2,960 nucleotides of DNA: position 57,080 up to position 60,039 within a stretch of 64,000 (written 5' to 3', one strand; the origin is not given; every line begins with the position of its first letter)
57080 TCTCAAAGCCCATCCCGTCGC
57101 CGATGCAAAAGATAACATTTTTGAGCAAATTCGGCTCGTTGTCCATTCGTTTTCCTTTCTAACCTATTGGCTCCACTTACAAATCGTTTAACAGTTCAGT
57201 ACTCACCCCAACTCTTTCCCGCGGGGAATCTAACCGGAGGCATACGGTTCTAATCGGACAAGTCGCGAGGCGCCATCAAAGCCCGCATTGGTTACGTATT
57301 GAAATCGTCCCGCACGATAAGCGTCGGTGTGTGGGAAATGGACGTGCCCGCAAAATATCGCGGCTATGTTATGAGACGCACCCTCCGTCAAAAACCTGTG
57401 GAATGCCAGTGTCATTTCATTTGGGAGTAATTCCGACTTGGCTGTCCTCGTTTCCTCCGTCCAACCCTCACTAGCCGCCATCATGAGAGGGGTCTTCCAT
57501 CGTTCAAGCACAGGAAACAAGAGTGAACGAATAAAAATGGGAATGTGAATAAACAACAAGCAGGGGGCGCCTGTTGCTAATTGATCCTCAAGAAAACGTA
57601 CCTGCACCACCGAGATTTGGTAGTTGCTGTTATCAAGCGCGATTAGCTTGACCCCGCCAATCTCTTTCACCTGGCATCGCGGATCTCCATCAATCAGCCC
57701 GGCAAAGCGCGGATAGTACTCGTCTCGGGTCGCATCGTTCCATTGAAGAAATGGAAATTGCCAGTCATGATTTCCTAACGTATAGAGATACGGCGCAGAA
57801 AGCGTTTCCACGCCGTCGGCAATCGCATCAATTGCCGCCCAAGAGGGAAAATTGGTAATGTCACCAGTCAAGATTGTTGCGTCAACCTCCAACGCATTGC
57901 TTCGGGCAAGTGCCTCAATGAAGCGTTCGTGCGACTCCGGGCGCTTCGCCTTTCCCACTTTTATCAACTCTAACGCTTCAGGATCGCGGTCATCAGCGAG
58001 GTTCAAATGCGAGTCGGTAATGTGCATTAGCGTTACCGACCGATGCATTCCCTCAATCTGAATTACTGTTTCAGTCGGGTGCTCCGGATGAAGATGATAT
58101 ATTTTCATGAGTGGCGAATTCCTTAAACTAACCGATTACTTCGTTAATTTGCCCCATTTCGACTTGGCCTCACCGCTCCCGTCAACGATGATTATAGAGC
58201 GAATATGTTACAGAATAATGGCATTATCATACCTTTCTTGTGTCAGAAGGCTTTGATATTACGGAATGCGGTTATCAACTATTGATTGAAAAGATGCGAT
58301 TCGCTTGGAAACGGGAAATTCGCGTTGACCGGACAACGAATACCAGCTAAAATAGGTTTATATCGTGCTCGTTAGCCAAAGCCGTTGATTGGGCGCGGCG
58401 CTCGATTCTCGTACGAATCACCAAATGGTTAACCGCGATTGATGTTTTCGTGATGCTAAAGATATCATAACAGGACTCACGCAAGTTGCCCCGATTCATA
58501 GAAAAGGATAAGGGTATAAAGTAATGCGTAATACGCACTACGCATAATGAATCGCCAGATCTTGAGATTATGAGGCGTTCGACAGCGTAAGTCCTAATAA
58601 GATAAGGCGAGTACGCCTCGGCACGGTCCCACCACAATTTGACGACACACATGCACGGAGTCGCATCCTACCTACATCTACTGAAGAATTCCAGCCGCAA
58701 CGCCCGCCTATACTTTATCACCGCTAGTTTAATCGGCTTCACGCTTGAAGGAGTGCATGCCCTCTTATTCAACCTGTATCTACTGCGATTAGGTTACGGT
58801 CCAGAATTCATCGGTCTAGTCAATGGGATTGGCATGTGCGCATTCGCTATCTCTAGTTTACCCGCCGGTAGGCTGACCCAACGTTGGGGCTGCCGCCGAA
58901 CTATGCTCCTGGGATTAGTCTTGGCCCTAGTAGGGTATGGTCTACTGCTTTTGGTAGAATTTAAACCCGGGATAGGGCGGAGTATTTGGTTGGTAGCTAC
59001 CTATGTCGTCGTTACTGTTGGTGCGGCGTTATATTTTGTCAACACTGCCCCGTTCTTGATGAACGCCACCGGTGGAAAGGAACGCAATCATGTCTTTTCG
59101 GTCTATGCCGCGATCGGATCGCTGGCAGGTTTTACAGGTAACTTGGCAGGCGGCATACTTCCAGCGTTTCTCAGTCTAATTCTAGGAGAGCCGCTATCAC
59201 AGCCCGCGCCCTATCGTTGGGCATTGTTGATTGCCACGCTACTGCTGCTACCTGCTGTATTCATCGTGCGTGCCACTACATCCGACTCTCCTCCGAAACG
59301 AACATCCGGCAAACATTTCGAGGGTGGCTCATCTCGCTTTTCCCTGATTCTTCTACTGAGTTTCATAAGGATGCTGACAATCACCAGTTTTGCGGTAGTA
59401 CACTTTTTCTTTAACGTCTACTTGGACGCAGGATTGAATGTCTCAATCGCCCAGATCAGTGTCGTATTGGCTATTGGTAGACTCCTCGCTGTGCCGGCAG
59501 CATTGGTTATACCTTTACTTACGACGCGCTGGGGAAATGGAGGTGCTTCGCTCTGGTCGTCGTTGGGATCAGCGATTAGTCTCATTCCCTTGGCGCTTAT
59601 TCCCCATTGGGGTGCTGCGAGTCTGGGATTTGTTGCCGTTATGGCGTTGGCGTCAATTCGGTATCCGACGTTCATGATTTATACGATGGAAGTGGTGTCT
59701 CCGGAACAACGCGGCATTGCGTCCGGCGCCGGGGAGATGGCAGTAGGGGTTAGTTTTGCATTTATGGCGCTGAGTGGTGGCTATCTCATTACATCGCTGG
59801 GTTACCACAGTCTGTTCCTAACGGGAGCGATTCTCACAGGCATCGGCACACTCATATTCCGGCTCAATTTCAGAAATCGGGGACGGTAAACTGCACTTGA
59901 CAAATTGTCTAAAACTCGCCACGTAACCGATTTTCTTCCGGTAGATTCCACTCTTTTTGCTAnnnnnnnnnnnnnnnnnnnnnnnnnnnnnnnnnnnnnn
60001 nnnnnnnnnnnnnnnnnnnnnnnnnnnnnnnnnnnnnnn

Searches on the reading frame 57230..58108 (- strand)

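Call 43: search_protein_families(library=pfam, proteins=[window:57230-58108:-], max_evalue=0.00001)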
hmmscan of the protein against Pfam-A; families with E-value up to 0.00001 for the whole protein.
window:57230-58108:- (292 aa): 1 family
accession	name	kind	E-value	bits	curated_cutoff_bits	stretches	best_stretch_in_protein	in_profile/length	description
PF00149.33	Metallophos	-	5.2e-09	37.2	21.5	1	26-257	2-189/191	Calcineurin-like phosphoesterase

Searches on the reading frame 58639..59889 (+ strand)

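Call 43: search_protein_families(library=pfam, proteins=[window:58639-59889:+], max_evalue=0.00001)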
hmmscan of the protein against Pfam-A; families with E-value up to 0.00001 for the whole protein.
window:58639-59889:+ (416 aa): 2 families
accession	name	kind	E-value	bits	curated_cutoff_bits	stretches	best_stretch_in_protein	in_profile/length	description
PF07690.21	MFS_1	-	2.8e-32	112.4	33.4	2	31-333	6-300/347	Major Facilitator Superfamily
PF13347.12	MFS_2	-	5.6e-11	42.1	27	1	78-349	59-335/427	MFS/sugar transport protein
